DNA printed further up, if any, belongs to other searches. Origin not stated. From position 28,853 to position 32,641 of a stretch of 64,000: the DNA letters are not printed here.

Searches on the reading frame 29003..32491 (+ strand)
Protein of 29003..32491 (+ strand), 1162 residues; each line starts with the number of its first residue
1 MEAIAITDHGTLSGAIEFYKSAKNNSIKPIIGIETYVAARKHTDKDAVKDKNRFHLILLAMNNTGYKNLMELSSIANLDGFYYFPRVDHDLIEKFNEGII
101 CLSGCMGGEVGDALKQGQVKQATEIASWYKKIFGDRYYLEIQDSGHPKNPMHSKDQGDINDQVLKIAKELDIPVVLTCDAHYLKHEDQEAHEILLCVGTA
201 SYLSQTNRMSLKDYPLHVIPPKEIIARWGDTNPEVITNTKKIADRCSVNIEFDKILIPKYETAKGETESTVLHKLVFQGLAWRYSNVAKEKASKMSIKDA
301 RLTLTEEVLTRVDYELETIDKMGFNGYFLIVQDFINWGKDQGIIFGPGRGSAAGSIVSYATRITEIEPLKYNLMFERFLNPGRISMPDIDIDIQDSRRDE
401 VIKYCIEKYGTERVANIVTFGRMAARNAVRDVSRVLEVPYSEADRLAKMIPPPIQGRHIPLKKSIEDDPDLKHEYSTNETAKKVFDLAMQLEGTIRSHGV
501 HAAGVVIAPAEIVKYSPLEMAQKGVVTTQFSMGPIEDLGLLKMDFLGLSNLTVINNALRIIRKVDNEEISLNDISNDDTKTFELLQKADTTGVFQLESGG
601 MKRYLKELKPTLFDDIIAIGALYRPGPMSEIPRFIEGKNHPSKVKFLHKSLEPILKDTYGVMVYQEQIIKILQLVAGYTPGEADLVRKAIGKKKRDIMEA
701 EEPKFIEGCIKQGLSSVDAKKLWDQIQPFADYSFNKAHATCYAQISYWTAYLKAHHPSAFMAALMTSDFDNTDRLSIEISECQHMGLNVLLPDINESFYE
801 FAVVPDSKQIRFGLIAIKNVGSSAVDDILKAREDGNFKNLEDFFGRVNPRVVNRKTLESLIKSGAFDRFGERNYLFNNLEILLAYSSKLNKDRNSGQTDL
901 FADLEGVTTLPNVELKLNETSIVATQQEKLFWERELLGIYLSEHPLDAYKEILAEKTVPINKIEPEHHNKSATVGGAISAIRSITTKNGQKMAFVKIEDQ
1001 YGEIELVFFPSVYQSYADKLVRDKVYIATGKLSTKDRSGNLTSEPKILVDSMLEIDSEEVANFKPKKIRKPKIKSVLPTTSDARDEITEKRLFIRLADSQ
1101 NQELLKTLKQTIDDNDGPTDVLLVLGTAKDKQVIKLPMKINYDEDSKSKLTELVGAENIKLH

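Call 79: search_protein_families(library=pfam, proteins=[window:29003-32491:+], max_evalue=0.0001)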
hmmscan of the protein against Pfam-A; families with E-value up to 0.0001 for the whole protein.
window:29003-32491:+ (1162 aa): 5 families
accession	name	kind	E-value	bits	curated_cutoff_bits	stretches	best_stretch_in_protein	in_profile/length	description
PF07733.18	DNA_pol3_alpha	-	8.3e-97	324.3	23.9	1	272-547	3-260/260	Bacterial DNA polymerase III alpha NTPase domain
PF17657.6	DNA_pol3_finger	-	6.1e-61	205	22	1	550-713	1-166/166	Bacterial DNA polymerase III alpha subunit finger domain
PF02811.25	PHP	-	2.2e-43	148.9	26.4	1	1-144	29-164/164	PHP domain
PF14579.12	HHH_6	-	1.6e-27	96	25.6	1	786-871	1-85/90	Helix-hairpin-helix motif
PF01336.31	tRNA_anti-codon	-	1.2e-12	48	27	1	973-1052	2-72/75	OB-fold nucleic acid binding domain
